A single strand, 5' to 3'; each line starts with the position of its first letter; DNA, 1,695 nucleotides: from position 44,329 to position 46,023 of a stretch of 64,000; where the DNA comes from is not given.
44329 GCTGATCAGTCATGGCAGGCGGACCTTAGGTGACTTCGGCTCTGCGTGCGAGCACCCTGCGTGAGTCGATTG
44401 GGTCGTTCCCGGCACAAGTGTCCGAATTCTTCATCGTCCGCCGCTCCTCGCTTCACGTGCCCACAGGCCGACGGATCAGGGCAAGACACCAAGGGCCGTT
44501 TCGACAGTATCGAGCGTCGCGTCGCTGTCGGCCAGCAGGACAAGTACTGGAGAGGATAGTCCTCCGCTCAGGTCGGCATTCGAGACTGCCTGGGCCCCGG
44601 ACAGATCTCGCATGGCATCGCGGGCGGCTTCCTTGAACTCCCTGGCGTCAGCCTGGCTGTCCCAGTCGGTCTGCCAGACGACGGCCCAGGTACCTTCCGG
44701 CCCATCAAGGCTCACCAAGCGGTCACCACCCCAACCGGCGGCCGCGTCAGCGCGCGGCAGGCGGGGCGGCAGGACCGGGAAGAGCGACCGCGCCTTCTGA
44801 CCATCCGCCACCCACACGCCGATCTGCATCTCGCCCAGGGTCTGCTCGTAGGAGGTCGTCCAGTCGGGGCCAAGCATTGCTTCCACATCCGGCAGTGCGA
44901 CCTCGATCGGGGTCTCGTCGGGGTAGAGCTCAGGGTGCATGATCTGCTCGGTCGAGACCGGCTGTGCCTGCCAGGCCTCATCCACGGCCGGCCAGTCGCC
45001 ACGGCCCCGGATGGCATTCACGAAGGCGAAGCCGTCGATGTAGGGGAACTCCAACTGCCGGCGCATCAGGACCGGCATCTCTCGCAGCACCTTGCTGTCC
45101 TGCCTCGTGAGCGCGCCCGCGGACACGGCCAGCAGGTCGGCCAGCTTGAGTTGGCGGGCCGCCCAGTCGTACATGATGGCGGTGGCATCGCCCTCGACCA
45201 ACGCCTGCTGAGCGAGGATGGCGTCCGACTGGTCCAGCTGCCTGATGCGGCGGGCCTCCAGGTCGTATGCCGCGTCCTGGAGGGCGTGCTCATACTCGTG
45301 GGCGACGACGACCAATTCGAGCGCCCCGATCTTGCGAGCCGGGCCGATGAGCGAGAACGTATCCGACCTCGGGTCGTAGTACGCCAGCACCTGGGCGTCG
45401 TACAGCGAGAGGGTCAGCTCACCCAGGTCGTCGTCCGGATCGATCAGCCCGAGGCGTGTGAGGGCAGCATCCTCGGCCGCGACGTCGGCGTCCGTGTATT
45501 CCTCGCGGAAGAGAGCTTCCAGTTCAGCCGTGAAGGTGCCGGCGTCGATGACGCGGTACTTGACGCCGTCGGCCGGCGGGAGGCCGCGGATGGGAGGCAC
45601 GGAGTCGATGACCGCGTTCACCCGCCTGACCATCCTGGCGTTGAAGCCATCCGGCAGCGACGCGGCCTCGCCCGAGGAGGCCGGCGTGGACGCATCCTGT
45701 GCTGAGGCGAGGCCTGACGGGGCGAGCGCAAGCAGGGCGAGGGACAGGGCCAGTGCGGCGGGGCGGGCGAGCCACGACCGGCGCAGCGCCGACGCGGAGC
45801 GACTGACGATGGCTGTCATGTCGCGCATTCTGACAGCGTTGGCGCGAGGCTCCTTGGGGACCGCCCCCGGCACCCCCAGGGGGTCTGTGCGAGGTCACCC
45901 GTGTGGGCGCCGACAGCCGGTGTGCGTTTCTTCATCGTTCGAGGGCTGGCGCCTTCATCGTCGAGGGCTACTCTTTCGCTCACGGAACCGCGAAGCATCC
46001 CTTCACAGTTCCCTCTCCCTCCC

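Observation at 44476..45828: Adjacent paralog pair: secreted HExxH peptidase-like protein next to a giant protein whose homologous domain has lost both zinc-ligand histidines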

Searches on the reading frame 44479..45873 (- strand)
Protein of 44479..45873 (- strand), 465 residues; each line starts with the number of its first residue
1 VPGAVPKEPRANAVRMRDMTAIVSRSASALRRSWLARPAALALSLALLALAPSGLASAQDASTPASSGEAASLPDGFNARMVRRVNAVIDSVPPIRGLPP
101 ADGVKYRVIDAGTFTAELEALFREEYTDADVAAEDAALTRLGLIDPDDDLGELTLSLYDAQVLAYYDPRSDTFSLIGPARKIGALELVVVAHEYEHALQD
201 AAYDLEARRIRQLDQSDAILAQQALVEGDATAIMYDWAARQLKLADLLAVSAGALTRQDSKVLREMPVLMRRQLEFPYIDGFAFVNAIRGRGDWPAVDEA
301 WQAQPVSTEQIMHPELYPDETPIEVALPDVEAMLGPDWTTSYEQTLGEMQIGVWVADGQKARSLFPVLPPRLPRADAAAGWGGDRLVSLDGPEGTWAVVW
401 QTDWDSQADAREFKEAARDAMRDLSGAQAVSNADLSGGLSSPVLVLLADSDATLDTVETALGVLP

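Call 9: search_protein_families(library=pfam, proteins=[window:44479-45873:-], max_evalue=1)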
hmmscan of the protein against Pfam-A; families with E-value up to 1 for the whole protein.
window:44479-45873:- (465 aa): 0 families

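Call 10: search_protein_families(library=ncbifam, proteins=[window:44479-45873:-], max_evalue=1)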
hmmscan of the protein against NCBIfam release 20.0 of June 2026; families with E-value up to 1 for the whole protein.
window:44479-45873:- (465 aa): 2 families
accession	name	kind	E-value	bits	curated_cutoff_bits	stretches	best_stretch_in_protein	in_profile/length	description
NF038145.1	Hvo_1808_fam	equivalog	5.5e-46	157.7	200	1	92-431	39-390/432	Hvo_1808 family surface protein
NF045524.1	MXAN_6640_HExxH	subfamily_domain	0.027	14.2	140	1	188-209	113-133/290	MXAN_6640 family putative metalloprotease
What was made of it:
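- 44476..45819 (-): Gene for the secreted DUF8575 protein with intact HExxH (447 aa from ATG 45819; alternative starts are 45828 and GTG 45873). NCBIfam Hvo_1808_fam scores 157.7 bits, below the cut-off of 200 (call 10).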

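Call 11: search_solved_structures(query=window:44479-45873:-, max_evalue=10, show_alignments=2)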
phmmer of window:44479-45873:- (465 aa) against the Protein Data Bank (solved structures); distinct sequences matched with E-value up to 10: 0.

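Call 12: find_homologous_proteins(query=window:44479-45873:-)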
Query window:44479-45873:- (465 aa): 1945 proteins with E <= 0.001 among 8000 candidates; the best 120 are listed.
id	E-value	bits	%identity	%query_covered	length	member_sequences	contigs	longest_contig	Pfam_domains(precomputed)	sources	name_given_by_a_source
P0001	1.1e-252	857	88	96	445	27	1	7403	PF26686.1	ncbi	-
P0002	2.2e-250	849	88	96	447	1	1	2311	PF26686.1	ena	-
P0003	2.0e-225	767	89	85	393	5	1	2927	PF26686.1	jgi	jgi:hypothetical protein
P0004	3.1e-222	756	88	83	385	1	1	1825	PF26686.1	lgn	-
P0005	1.9e-203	694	76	91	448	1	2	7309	PF26686.1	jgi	jgi:hypothetical protein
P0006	3.4e-199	680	75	89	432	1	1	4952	PF26686.1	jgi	jgi:hypothetical protein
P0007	2.9e-198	677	69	96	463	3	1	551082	PF26686.1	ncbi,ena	-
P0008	5.5e-197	673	73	93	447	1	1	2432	PF26686.1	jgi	jgi:hypothetical protein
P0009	8.3e-197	672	71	95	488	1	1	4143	PF26686.1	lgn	-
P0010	1.1e-196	672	75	85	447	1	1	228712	PF26686.1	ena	-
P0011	6.4e-196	670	74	87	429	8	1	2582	PF26686.1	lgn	-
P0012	1.4e-195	668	72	91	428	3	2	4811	PF26686.1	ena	-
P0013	2.7e-195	667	76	88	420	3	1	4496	PF26686.1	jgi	jgi:hypothetical protein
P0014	4.6e-195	667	71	92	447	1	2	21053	PF26686.1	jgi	jgi:hypothetical protein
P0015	1.1e-194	665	71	89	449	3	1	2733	PF26686.1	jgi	-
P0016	1.6e-194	665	72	91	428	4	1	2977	PF26686.1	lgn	-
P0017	1.0e-193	662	73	90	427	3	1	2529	PF26686.1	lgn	-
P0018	1.6e-192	658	72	90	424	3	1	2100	PF26686.1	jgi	jgi:hypothetical protein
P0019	4.0e-192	657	71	93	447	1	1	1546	PF26686.1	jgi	jgi:hypothetical protein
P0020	8.3e-192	656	69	89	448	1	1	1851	PF26686.1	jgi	-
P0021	2.7e-191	654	72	87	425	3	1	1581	PF26686.1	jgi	jgi:hypothetical protein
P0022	3.2e-191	654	67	92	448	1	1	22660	PF26686.1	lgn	-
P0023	4.2e-191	654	72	90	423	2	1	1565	PF26686.1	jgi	jgi:hypothetical protein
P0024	1.1e-190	652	71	88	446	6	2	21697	PF26686.1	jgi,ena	-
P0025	7.5e-190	649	70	88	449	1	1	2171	PF26686.1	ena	-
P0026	3.4e-189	647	70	93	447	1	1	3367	PF26686.1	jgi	jgi:hypothetical protein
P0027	5.4e-188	643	70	92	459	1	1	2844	PF26686.1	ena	-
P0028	5.5e-188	643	70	88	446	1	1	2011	PF26686.1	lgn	-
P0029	4.8e-187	640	68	89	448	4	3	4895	PF26686.1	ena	-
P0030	5.4e-187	640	70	91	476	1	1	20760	PF26686.1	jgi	-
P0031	6.7e-187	640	76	82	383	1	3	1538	PF26686.1,PF04298.19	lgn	-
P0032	3.8e-186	637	68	92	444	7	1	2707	PF26686.1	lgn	-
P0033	2.6e-185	635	67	94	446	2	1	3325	PF26686.1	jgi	jgi:hypothetical protein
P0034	3.1e-185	634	68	93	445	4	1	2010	PF26686.1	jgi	-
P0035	3.3e-185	634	74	82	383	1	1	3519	PF26686.1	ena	-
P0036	3.4e-185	634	68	91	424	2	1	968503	PF26686.1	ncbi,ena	-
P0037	3.7e-185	634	68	90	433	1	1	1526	PF26686.1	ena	-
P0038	3.7e-185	634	70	88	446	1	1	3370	PF26686.1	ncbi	-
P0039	7.3e-185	633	66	91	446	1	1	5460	PF26686.1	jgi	jgi:hypothetical protein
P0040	1.3e-184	632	67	96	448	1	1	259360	PF26686.1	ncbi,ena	-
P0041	2.8e-184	631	68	91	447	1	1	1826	PF26686.1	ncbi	-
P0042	5.0e-184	630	69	91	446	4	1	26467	PF26686.1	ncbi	ncbi:MAG: hypothetical protein R6W93_10560 [Candidatus Limnocylindrales bacterium]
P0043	1.0e-183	629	69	90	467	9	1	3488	PF26686.1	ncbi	-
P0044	2.6e-183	628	67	93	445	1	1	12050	PF26686.1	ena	-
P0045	5.8e-183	627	74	85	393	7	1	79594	PF26686.1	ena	-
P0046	9.0e-183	626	69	91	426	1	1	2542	PF26686.1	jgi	jgi:hypothetical protein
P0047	1.0e-182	626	66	96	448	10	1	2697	PF26686.1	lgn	-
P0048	1.0e-182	626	70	88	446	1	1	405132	PF26686.1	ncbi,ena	-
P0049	1.2e-182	626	68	91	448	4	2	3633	PF26686.1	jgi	jgi:hypothetical protein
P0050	1.2e-182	626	74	82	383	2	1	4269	PF26686.1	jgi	jgi:hypothetical protein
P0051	2.0e-182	625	68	92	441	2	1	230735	PF26686.1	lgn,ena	-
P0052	2.2e-182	625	69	83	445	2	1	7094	PF26686.1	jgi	jgi:hypothetical protein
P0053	4.2e-182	624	69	87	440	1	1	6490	PF26686.1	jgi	jgi:hypothetical protein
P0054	4.7e-182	624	66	95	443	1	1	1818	PF26686.1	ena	-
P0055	5.0e-182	624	69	88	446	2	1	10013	PF26686.1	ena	-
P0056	5.6e-182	624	66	91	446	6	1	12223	PF26686.1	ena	-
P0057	1.5e-181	622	69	85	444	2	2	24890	PF26686.1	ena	-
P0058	1.5e-181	622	65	96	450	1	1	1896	PF26686.1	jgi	jgi:hypothetical protein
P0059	1.9e-181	622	68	89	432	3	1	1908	PF26686.1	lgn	-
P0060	3.2e-181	621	68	86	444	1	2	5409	PF26686.1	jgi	jgi:hypothetical protein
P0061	5.5e-181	620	72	82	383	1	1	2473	PF26686.1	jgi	jgi:hypothetical protein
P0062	8.1e-181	620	65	92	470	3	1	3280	PF26686.1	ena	-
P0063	1.5e-180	619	68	90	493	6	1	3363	PF26686.1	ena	-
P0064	1.7e-180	619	70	84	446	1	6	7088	PF26686.1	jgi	jgi:hypothetical protein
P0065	1.8e-180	619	68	84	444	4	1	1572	PF26686.1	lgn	-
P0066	2.5e-180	618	66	94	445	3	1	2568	PF26686.1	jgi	jgi:hypothetical protein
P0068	6.8e-180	617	66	91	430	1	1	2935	PF26686.1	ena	-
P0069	7.4e-180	617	72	84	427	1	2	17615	PF26686.1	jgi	jgi:hypothetical protein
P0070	7.4e-180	617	66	91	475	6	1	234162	PF26686.1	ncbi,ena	-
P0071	1.1e-179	616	70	84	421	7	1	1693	PF26686.1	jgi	jgi:hypothetical protein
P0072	1.2e-179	616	66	92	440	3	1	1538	PF26686.1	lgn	-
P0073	1.4e-179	616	68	88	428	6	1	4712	PF26686.1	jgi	jgi:hypothetical protein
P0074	1.8e-179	615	69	84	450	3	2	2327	PF26686.1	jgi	jgi:hypothetical protein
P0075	2.6e-179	615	66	92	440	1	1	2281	PF26686.1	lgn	-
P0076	2.6e-179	615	71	82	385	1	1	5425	PF26686.1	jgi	jgi:hypothetical protein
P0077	2.9e-179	615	67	91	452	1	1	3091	PF26686.1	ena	-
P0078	3.1e-179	615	68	86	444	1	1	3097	PF26686.1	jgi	jgi:hypothetical protein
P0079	3.5e-179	614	67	88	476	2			PF26686.1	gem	-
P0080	1.6e-178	612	71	84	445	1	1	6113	PF26686.1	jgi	jgi:hypothetical protein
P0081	1.6e-178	612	65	88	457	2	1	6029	PF26686.1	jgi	jgi:hypothetical protein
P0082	2.3e-178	612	69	85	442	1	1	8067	PF26686.1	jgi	jgi:hypothetical protein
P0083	2.7e-178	611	67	92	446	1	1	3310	PF26686.1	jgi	jgi:hypothetical protein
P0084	3.3e-178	611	64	93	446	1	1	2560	PF26686.1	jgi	jgi:predicted secreted protein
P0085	4.5e-178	611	68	89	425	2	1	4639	PF26686.1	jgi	jgi:hypothetical protein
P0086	7.4e-178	610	66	92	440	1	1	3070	PF26686.1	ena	-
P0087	9.9e-178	610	66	92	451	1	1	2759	PF26686.1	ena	-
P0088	1.2e-177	609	66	91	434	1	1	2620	PF26686.1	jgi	-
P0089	8.6e-177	606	66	87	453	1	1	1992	PF26686.1,PF04298.19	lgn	-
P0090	8.9e-177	606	65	92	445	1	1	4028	PF26686.1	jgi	jgi:hypothetical protein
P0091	2.6e-175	602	65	94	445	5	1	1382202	PF26686.1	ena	-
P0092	4.6e-175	601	68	84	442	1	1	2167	PF26686.1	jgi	jgi:hypothetical protein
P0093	5.1e-175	601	67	86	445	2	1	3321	PF26686.1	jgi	jgi:hypothetical protein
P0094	8.8e-175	600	72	82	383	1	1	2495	PF26686.1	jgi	jgi:hypothetical protein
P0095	1.6e-174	599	67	87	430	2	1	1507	PF26686.1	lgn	-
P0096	1.9e-174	599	69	85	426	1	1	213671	PF26686.1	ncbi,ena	-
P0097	3.8e-174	598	67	87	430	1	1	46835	PF26686.1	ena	-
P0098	9.7e-174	596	64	90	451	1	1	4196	PF26686.1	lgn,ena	-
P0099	1.3e-173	596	63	94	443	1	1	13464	PF26686.1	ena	-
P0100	1.6e-173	596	65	89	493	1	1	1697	PF26686.1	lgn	-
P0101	1.7e-173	596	68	84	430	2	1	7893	PF26686.1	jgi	jgi:hypothetical protein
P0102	2.1e-173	595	63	91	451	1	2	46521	PF26686.1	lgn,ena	-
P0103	2.5e-173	595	67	87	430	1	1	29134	PF26686.1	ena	-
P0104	3.7e-173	594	68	85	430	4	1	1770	PF26686.1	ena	-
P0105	4.0e-173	594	61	94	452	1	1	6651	PF26686.1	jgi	jgi:hypothetical protein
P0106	6.8e-173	594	64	91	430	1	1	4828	PF26686.1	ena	-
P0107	8.6e-173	593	67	85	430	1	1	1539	PF26686.1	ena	-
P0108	1.7e-172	592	64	91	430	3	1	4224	PF26686.1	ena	-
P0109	3.2e-172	591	66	87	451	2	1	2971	PF26686.1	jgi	jgi:hypothetical protein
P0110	6.2e-172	590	66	85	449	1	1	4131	PF26686.1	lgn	-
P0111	1.3e-171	589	70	82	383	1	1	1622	PF26686.1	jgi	jgi:hypothetical protein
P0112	2.8e-171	588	67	85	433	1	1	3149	PF26686.1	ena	-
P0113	1.5e-170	586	63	94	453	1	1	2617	PF26686.1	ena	-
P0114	2.1e-170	585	65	87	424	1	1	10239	PF26686.1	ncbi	ncbi:MAG: hypothetical protein ACC726_04365 [Chloroflexota bacterium]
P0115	1.5e-169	583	67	83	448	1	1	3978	PF26686.1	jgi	jgi:hypothetical protein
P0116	6.3e-169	581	61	93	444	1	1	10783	PF26686.1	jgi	jgi:hypothetical protein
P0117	1.4e-168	579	63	92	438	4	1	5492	PF26686.1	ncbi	-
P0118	1.5e-168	579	63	92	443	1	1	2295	PF26686.1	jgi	jgi:hypothetical protein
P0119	2.2e-168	579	62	88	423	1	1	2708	PF26686.1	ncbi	-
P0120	6.5e-168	577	65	86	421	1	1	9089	PF26686.1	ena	-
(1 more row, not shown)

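Call 26: find_encoding_contigs(protein=P0091, flank=10000, max_places=2)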
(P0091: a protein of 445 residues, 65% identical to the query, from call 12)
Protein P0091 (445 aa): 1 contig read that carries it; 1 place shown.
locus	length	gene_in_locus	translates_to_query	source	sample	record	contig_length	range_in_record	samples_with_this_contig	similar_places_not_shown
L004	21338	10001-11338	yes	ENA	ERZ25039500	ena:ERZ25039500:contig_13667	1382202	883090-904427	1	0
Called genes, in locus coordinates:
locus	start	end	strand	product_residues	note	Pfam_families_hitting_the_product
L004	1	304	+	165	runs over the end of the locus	PF06803:DUF1232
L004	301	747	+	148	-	PF01281:Ribosomal_L9_N, PF03948:Ribosomal_L9_C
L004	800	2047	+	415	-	PF00817:IMS, PF11798:IMS_HHH, PF11799:IMS_C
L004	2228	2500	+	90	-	-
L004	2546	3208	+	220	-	PF04961:FTCD_C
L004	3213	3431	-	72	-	-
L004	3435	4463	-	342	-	PF13379:NMT1_2, PF09084:NMT1, PF12974:Phosphonate-bd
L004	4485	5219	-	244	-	PF00528:BPD_transp_1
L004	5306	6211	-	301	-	PF00005:ABC_tran, PF13304:AAA_21 (faint)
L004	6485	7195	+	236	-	-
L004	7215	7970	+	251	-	-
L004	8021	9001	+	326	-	PF07837:FTCD_N, PF02971:FTCD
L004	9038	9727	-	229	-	PF13483:Lactamase_B_3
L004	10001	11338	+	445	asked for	PF26686:DUF8575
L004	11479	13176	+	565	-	PF03793:PASTA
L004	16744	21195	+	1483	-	PF03793:PASTA, PF04338:DUF481 (faint), PF03793:PASTA, PF26686:DUF8575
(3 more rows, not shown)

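Call 33: predict_structure(alignment_id=A1)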
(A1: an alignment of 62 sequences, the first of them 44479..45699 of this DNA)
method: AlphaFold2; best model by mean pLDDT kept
length: 407 residues; sequences in the alignment: 62
mean_pLDDT: 91.6   pTM: 0.90
mean pLDDT of the five models: 91.6, 91.2, 91.1, 89.7, 89.5
residues with pLDDT >= 90: 332; 70-90: 54; 50-70: 10; < 50: 11
segments of 3 or more residues with pLDDT < 50: 1-11
pLDDT, mean of each block of 10 residues (from residue 1): 39 75 92 97 94 92 93 97 96 91 87 90 86 97 97 96 98 97 91 77 87 93 97 98 97 96 95 97 97 96 68 87 96 97 98 98 95 96 98 98 89
secondary structure, 60 per line:
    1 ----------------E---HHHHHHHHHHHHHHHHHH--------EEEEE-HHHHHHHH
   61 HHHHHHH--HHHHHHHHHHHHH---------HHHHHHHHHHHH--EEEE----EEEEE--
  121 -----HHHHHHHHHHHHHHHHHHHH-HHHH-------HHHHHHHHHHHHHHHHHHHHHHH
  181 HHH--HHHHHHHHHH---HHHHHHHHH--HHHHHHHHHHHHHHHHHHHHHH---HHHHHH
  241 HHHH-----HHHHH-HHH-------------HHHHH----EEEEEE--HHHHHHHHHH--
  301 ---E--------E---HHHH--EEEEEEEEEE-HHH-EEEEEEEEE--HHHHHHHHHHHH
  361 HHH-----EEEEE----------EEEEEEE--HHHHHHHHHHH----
elements in order: H21-38 E47-51 H53-67 H70-82 H92-103 E106-109 E114-118 H126-145 H147-150 H158-183 H186-195 H199-207 H210-231 H235-244 H250-254 H272-276 E281-286 H289-298 H317-320 E323-332 E338-346 H349-363 E369-373 E384-390 H393-403
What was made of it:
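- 44476..45819 (-): AF2 model has pLDDT 91.6 (call 33).
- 45193..45195 (-): E227 of LVEGDAT: putative third metal ligand (gluzincin-like). Lies on the next long helix, 158-183 (call 33).
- On Zincin / gluzincin-type metallopeptidase (soluble copy): HEYEH lies in helix 126-145 and E (LVEGD) in helix 158-183 of a model with pLDDT 91.6 (call 33).
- The AF2 model has pLDDT 91.6, with HExxH and the Glu on consecutive helices (call 33).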

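Call 36: fold_search(model_id=the predicted structure, library=pdb)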
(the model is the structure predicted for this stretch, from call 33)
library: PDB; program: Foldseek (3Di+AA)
matches with E <= 10: 311; with E <= 0.001: 0
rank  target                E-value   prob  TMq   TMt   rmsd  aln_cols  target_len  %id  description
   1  3cmn                  2.3e-03  1.00  0.39  0.51   7.3       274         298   20  Crystal structure of a putative hydrolase with a novel fold from Chloroflexus aurantiacus (released 2008-04-08)
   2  9dd2                  8.5e-02  0.20  0.14  0.20  19.7       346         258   12  Crystal Structure of Designed allosteric facilitated dissociation switch AS5 (released 2025-08-20)
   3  9dcz_A                1.2e-01  0.15  0.13  0.19  19.8       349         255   15  Designed allosteric facilitated dissociation switch AS1 in complex state TH with methylated lysines, crystal #1 (released 2025-08-20)
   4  9dcx                  1.3e-01  0.14  0.12  0.18  20.1       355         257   12  Crystal Structure of designed allosteric facilitated dissociation switch AS1 (released 2025-08-20)
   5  9olq_A                1.5e-01  0.14  0.13  0.18  19.0       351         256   12  Designed allosteric facilitated dissociation switch AS1_K46L_E50W_K172W_E173Y in complex state THE (released 2025-08-20)
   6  8ure_A                1.5e-01  0.20  0.18  0.17  20.6       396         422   11  CryoEM Structure of Allosterically Switchable De Novo Protein sr312, in Open State with Effector Peptide (released 2024-08-14)
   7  4esq                  1.7e-01  0.87  0.21  0.38   8.6       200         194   11  Crystal structure of the extracellular domain of PknH from Mycobacterium tuberculosis (released 2012-07-18)
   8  9drv_A                2.0e-01  0.08  0.11  0.12  36.2       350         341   12  Crystal structure of M. tuberculosis PheRS-tRNA complex bound to inhibitor D-004 (released 2025-02-12)
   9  9drl_B                2.1e-01  0.14  0.19  0.19  17.8       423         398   14  Cryo-EM structure of the T33-549 tetrahedral cage (released 2025-08-06)
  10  7mwr_A                2.4e-01  0.20  0.17  0.27  15.7       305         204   13  Structure of De Novo designed beta sheet heterodimer LHD101A53/B4 (released 2022-01-19)
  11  7mwr_B                2.4e-01  0.18  0.17  0.23  15.7       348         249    9  Structure of De Novo designed beta sheet heterodimer LHD101A53/B4 (released 2022-01-19)
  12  9olq_D                2.4e-01  0.14  0.15  0.21  19.8       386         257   10  Designed allosteric facilitated dissociation switch AS1_K46L_E50W_K172W_E173Y in complex state THE (released 2025-08-20)
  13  9dsx_A                2.4e-01  0.08  0.12  0.14  33.9       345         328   13  Crystal structure of the complex of M. tuberculosis PheRS with cognate precursor tRNA and fragment DDD00107555 (released 2025-06-04)
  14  9dcy_A                2.6e-01  0.12  0.13  0.19  18.0       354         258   11  Crystal Structure of Designed allosteric facilitated dissociation switch AS1 in complex state HE (released 2025-08-20)
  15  8up1_A                2.8e-01  0.21  0.22  0.25  20.5       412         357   12  CryoEM Structure of Allosterically Switchable De Novo Protein sr322, In Closed State without Effector Peptide (released 2024-08-14)
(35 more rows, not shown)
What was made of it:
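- Closest known: Zincin_2. Same: It is the best structural match to the soluble model (call 36).
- The best PDB match is 3CMN: probability 1.0, E 2.3e-3, TM 0.51 normalised to the target (call 36).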

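Call 37: search_solved_structures(query=A1, max_evalue=10, show_alignments=3)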
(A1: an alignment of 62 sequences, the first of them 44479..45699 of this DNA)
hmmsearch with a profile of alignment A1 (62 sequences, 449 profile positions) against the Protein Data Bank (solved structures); distinct sequences matched with E-value up to 10: 1.
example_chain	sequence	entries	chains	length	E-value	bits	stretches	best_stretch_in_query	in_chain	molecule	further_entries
3cmn_A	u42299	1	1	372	0.88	11.5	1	197-288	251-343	Putative hydrolase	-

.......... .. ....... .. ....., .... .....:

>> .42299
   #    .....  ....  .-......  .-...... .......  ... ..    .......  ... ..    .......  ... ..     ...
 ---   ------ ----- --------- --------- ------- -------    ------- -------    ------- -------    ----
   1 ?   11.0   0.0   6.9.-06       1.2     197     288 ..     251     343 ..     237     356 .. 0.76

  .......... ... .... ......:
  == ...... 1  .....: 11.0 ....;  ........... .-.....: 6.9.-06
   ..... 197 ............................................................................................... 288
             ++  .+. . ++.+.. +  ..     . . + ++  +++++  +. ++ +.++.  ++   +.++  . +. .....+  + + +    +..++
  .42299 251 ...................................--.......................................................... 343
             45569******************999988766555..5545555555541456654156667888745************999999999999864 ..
